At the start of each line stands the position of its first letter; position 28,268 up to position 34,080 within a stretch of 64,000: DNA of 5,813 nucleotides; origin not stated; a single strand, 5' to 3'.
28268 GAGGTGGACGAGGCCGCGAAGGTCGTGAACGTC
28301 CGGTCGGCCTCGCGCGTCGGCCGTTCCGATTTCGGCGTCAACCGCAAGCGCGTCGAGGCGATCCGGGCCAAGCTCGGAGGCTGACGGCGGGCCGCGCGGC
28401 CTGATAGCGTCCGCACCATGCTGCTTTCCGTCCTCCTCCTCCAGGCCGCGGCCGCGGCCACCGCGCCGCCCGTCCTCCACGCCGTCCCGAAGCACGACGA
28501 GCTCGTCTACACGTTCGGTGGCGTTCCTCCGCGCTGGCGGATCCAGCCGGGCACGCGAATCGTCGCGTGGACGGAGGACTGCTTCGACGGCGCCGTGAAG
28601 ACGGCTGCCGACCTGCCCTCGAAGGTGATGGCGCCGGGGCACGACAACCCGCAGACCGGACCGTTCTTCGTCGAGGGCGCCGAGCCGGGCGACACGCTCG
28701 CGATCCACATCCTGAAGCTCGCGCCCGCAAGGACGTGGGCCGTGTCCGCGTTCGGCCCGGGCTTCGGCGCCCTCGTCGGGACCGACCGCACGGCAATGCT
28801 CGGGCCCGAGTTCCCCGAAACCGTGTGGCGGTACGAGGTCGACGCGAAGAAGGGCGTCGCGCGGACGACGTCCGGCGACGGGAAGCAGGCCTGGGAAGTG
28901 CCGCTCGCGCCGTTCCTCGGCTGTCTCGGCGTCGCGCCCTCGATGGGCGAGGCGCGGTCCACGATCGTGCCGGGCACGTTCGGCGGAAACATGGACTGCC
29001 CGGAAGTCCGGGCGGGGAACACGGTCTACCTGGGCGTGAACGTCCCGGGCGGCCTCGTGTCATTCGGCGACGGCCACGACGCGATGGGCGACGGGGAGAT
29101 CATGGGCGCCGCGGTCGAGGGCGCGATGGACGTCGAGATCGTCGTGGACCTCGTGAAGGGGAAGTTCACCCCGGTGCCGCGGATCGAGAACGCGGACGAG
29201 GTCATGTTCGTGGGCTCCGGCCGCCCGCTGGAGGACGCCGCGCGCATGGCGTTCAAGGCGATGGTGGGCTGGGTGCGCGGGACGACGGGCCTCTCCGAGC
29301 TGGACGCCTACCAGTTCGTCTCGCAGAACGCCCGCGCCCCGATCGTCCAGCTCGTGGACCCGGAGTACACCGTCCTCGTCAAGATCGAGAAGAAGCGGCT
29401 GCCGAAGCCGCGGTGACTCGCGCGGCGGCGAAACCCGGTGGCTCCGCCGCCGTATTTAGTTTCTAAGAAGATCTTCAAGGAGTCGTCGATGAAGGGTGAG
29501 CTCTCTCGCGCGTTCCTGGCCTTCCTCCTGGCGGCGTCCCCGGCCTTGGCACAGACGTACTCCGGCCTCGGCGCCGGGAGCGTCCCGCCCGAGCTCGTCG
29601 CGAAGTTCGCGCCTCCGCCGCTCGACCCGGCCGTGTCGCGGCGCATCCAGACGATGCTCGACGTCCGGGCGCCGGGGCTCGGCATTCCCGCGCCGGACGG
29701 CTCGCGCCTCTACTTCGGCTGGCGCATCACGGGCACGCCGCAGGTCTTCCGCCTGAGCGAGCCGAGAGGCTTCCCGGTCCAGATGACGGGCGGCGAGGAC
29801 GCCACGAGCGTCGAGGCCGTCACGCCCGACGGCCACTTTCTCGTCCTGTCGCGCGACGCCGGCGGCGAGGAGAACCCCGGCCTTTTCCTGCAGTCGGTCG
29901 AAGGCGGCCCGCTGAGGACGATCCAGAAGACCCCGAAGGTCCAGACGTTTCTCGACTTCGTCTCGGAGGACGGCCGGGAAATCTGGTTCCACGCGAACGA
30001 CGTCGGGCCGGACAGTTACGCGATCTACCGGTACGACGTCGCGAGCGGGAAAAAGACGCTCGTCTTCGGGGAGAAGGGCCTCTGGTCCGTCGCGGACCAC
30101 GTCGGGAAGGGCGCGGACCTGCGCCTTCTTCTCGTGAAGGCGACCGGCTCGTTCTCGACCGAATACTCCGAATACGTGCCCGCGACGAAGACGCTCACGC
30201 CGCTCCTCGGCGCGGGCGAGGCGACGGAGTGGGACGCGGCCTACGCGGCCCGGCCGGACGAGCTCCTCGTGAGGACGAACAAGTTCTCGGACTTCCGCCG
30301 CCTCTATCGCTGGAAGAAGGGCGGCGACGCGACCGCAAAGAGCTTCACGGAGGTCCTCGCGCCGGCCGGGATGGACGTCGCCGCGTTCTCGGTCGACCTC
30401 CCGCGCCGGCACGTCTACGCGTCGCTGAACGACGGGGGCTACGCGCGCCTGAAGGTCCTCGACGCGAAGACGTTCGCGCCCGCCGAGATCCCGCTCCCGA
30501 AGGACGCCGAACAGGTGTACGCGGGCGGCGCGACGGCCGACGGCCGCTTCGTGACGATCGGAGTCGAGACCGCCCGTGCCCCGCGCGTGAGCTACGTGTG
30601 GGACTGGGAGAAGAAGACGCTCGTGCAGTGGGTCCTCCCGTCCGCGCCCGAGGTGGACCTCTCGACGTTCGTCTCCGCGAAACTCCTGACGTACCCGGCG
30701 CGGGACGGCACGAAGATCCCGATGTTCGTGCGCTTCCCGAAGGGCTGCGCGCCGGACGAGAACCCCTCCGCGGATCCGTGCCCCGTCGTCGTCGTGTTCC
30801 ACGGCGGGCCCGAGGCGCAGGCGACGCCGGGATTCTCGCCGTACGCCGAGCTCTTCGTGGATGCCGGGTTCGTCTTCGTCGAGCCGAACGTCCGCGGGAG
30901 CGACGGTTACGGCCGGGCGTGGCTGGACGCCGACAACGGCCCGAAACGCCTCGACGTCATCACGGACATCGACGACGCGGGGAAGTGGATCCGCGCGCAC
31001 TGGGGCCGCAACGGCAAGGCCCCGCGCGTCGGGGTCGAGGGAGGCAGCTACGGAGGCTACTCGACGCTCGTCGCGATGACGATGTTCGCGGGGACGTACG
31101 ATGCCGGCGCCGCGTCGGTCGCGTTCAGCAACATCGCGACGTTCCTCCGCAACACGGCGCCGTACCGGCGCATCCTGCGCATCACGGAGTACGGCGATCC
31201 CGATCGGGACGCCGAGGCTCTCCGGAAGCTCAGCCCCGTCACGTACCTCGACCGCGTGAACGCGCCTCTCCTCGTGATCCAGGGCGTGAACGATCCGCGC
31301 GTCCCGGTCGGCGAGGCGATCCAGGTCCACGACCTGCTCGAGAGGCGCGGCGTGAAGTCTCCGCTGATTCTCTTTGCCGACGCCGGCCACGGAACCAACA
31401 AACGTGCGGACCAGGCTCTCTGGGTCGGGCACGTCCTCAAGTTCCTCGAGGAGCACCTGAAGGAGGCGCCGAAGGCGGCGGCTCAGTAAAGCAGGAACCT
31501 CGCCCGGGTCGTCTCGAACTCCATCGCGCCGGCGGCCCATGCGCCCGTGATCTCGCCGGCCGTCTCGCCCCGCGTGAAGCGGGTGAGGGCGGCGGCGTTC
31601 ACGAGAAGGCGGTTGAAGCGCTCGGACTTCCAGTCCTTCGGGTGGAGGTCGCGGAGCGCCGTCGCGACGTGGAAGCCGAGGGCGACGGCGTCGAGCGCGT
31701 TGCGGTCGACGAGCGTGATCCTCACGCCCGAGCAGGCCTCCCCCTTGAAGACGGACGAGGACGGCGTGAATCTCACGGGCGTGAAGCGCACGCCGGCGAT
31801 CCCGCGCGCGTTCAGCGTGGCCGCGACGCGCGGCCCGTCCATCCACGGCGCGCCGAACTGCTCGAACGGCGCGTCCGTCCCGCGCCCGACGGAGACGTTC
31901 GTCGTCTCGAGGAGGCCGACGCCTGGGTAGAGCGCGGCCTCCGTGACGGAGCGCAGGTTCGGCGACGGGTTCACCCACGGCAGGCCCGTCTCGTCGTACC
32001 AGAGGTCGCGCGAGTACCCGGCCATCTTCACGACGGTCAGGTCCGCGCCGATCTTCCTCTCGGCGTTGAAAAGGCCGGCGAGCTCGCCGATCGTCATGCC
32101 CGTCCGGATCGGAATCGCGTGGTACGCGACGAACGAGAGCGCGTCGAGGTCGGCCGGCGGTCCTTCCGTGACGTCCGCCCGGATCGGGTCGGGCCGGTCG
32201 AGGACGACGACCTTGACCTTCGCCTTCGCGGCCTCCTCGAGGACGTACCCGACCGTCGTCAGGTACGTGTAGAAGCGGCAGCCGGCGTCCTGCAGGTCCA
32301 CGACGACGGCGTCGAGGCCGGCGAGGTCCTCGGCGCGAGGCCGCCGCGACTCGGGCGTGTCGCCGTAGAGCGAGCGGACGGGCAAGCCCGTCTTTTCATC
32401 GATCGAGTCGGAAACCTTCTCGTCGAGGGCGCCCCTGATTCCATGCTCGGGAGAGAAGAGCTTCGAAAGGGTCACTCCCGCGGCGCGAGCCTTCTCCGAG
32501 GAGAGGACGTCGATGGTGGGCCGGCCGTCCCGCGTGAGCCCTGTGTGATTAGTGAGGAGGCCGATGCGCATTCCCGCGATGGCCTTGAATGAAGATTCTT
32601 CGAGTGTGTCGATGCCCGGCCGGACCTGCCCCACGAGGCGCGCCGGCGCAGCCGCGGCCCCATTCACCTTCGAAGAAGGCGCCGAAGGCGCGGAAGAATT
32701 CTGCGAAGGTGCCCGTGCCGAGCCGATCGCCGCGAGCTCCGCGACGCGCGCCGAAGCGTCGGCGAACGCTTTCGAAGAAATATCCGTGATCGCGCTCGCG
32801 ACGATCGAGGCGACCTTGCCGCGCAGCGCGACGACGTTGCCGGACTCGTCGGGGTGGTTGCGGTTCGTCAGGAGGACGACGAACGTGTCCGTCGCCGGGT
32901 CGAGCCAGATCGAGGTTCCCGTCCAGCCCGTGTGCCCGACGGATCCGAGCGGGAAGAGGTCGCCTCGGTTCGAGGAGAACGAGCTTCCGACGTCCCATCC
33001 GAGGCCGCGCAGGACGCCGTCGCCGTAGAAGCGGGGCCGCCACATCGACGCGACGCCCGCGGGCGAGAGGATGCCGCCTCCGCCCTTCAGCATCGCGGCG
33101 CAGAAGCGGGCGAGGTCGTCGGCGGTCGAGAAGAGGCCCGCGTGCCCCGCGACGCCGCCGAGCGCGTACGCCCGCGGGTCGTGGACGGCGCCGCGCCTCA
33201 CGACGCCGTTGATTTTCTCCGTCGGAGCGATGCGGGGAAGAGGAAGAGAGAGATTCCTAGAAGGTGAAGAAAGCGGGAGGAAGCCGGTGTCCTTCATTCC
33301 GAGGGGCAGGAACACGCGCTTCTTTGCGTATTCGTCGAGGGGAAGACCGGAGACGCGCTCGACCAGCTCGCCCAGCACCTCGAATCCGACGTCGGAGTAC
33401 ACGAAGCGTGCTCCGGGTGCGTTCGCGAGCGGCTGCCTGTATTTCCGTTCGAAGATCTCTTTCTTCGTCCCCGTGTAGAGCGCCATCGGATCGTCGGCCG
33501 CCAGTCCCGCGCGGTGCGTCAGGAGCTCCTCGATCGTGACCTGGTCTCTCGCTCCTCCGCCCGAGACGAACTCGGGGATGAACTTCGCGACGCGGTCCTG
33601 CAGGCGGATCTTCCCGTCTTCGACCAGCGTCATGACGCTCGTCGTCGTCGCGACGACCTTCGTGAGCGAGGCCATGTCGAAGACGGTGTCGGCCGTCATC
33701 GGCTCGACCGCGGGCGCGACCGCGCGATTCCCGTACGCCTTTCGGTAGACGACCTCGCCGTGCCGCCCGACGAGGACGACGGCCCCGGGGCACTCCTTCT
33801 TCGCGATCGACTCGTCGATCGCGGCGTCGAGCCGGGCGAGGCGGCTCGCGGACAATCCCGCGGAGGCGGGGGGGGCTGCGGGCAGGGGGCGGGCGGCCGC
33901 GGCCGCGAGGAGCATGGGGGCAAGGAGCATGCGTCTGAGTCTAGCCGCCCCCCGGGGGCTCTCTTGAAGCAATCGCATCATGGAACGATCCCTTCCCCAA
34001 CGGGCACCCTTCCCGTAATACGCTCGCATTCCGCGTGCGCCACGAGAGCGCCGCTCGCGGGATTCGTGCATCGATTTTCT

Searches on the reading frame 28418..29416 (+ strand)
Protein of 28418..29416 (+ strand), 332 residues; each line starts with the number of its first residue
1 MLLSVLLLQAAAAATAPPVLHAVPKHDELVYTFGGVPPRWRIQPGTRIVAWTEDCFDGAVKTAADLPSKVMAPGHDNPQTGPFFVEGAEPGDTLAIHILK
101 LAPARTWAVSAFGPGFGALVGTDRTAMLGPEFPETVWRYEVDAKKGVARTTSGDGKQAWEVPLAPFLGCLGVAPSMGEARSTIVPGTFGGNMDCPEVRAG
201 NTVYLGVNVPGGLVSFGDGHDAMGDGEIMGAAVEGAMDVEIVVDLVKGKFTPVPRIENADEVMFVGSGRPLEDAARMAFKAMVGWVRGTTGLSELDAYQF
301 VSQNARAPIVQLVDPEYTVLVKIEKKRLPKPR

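Call 9: search_protein_families(library=pfam, proteins=[window:28418-29416:+])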
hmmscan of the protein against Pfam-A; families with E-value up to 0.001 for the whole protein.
window:28418-29416:+ (332 aa): 1 family
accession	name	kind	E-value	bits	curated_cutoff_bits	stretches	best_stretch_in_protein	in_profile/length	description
PF03069.20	FmdA_AmdA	-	4e-26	92.2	27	2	178-251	199-273/373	Acetamidase/Formamidase family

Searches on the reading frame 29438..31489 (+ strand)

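Call 9: search_protein_families(library=pfam, proteins=[window:29438-31489:+])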
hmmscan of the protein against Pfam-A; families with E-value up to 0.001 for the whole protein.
window:29438-31489:+ (683 aa): 4 families
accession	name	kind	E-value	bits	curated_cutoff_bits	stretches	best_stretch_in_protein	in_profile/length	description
PF00326.27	Peptidase_S9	-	4.3e-40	137.9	22.6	1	466-676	3-212/213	Prolyl oligopeptidase family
PF02129.25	Peptidase_S15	-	5.8e-08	33.2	23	0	434-565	12-131/262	X-Pro dipeptidyl-peptidase (S15 family)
PF20434.5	BD-FAE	-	2.7e-07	30.8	26.8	1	446-632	11-213/215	BD-FAE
PF01738.24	DLH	-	6.3e-05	23.1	21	1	586-659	129-194/217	Dienelactone hydrolase family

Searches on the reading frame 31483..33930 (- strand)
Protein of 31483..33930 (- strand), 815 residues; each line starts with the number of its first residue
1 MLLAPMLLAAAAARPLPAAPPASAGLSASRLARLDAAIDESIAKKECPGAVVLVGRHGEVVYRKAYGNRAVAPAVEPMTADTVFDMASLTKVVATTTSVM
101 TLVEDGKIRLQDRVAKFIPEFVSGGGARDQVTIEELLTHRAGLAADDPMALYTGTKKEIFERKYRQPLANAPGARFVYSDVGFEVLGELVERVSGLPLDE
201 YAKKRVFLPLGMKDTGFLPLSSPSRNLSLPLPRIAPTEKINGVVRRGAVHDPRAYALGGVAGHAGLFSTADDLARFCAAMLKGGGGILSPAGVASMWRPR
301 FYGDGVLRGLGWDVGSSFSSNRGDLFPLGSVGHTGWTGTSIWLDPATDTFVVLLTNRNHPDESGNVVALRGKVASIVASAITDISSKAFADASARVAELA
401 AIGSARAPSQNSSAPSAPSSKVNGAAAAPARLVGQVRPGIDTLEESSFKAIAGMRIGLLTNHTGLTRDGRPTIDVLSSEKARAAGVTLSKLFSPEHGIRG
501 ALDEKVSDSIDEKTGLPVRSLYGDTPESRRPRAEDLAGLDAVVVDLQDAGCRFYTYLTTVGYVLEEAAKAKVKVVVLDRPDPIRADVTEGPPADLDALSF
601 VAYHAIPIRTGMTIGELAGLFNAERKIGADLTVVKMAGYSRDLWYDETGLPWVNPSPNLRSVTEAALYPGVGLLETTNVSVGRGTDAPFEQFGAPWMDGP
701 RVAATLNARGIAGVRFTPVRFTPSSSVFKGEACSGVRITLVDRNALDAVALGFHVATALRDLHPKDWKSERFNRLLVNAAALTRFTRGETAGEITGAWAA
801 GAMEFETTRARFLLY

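Call 9: search_protein_families(library=pfam, proteins=[window:31483-33930:-])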
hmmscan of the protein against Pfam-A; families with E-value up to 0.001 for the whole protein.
window:31483-33930:- (815 aa): 3 families
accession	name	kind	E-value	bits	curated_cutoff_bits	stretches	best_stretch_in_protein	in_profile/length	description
PF07075.17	NamZ_N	-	5e-74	248.5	26.9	1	456-662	1-202/203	Exo-beta-N-acetylmuramidase NamZ, N-terminal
PF00144.29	Beta-lactamase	-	1.3e-71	242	27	1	34-366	1-319/329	Beta-lactamase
PF20732.2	NamZ_C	-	5.3e-44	151.1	25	1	667-815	2-152/152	Exo-beta-N-acetylmuramidase NamZ, C-terminal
